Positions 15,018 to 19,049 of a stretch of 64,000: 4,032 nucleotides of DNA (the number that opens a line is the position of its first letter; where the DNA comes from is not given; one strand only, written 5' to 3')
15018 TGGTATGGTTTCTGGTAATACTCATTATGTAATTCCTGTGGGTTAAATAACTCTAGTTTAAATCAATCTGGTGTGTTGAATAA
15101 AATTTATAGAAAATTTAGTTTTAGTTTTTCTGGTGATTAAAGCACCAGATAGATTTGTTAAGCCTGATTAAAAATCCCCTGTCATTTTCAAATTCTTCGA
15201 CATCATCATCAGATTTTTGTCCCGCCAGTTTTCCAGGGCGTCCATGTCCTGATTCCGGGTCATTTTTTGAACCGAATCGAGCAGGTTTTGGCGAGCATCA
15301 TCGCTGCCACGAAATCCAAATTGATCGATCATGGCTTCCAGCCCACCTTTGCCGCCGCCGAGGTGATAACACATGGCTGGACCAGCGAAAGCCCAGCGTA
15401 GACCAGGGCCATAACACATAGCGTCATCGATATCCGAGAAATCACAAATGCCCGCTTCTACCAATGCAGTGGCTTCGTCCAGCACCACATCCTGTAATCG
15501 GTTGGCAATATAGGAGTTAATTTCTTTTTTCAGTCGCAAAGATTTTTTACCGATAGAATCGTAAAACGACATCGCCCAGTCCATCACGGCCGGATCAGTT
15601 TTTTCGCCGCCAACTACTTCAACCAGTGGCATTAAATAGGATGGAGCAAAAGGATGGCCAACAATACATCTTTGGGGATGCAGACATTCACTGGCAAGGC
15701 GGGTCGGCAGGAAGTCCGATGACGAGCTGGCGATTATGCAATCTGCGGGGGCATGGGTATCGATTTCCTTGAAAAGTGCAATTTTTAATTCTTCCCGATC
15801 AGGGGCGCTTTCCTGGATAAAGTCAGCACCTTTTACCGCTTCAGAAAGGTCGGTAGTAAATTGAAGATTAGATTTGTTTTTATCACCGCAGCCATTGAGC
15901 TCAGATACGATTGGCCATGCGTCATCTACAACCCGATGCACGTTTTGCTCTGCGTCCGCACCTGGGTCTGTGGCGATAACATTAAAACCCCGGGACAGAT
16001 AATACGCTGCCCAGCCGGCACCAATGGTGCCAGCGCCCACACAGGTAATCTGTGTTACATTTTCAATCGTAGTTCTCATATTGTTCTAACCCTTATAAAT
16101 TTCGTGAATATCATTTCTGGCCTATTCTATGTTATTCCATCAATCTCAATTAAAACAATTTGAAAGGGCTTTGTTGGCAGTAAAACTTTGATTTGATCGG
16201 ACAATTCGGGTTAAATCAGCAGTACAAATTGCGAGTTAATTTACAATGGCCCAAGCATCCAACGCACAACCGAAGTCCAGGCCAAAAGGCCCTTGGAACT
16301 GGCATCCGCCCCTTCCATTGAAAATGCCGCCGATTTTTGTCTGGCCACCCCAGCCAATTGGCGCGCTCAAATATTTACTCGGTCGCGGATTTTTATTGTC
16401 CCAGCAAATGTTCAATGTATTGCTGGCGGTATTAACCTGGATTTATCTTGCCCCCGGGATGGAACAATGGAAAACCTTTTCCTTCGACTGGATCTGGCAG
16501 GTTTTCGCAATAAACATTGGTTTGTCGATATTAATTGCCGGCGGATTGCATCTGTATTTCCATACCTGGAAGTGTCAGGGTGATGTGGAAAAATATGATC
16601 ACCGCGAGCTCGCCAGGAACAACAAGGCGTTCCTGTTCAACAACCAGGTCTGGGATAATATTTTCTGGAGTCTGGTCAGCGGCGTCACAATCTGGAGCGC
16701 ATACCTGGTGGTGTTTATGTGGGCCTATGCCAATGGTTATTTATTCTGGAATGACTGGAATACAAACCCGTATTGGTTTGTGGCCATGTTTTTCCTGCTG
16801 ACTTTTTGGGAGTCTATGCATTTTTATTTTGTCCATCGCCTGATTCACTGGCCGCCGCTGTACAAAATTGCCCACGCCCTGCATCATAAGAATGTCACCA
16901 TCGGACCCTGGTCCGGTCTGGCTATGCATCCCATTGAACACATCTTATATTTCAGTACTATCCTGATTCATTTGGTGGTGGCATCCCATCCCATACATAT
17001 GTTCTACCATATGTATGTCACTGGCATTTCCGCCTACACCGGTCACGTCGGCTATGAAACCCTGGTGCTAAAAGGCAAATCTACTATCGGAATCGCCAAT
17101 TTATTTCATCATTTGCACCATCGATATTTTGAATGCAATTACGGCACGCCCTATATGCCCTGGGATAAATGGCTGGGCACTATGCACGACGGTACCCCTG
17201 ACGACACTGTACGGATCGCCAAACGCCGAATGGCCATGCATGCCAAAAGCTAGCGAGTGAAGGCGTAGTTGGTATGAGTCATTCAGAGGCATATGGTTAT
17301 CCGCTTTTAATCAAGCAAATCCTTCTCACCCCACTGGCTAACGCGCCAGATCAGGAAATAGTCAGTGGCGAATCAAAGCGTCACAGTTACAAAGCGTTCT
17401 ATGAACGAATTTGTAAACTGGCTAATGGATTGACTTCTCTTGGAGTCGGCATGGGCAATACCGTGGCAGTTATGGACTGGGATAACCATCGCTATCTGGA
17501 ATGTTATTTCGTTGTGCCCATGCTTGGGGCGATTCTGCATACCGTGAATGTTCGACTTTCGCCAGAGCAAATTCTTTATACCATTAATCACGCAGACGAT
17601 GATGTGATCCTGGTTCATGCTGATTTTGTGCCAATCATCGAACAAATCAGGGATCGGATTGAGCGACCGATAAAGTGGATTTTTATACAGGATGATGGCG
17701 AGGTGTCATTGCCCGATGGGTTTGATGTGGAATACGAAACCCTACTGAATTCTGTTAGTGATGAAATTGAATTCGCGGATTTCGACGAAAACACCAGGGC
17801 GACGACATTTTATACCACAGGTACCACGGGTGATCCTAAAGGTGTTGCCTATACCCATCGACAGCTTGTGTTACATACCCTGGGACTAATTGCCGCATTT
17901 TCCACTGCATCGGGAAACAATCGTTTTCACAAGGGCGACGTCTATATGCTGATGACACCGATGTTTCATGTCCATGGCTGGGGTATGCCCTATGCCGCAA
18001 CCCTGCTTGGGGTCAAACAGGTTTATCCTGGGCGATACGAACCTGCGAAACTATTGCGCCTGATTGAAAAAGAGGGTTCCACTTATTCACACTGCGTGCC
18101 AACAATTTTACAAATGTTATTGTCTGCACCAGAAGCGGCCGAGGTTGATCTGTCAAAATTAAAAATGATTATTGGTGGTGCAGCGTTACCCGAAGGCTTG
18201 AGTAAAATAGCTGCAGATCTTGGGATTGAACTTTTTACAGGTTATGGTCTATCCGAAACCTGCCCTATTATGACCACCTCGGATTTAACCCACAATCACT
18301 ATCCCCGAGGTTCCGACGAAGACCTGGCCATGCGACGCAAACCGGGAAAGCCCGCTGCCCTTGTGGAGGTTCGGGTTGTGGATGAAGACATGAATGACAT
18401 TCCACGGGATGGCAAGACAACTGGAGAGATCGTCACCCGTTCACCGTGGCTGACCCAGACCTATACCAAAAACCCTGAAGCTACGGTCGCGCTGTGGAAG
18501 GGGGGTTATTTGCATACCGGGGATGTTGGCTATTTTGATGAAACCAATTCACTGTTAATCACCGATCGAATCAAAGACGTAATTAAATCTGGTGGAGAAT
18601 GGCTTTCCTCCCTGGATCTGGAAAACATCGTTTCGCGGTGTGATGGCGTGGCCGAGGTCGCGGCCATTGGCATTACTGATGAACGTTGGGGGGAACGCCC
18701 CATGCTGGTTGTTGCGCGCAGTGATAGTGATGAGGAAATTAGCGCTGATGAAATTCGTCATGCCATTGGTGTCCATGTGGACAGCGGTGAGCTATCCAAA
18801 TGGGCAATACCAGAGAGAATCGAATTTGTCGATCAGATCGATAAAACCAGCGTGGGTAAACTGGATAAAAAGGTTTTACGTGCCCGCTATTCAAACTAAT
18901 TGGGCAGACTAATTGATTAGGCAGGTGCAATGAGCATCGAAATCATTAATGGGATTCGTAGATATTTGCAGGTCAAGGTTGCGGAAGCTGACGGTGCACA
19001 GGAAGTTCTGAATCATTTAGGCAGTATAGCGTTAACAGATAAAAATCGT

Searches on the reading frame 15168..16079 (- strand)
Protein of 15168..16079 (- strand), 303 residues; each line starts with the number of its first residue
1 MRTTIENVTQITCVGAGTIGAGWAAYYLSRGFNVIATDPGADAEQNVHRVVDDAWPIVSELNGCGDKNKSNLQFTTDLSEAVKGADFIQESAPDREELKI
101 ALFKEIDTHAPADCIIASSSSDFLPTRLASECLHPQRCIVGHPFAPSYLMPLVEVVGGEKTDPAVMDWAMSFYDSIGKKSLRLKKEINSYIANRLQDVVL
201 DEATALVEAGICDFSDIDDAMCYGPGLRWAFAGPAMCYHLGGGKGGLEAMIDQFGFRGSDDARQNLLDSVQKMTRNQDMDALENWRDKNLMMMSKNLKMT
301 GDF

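Call 60: search_protein_families(library=pfam, proteins=[window:15168-16079:-], max_evalue=0.0001)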
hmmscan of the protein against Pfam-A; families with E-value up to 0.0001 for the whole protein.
window:15168-16079:- (303 aa): 3 families
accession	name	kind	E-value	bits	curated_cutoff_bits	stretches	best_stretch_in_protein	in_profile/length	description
PF02737.24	3HCDH_N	-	1.2e-41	143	22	1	10-184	1-178/180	3-hydroxyacyl-CoA dehydrogenase, NAD binding domain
PF00725.27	3HCDH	-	7e-11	42.9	22.1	1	190-274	2-84/97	3-hydroxyacyl-CoA dehydrogenase, C-terminal domain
PF03721.20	UDPG_MGDP_dh_N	-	6.6e-06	26.3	27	1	10-88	2-80/187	UDP-glucose/GDP-mannose dehydrogenase family, NAD binding domain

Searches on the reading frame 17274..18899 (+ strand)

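Call 60: search_protein_families(library=pfam, proteins=[window:17274-18899:+], max_evalue=0.0001)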
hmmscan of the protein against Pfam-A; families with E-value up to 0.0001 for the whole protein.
window:17274-18899:+ (541 aa): 2 families
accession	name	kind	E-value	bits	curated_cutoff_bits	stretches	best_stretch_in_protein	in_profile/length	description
PF00501.34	AMP-binding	-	1.1e-71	242.2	29.9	1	22-397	6-383/384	AMP-binding enzyme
PF13193.12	AMP-binding_C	-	7.4e-15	56.1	24.5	1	449-529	2-76/76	AMP-binding enzyme C-terminal domain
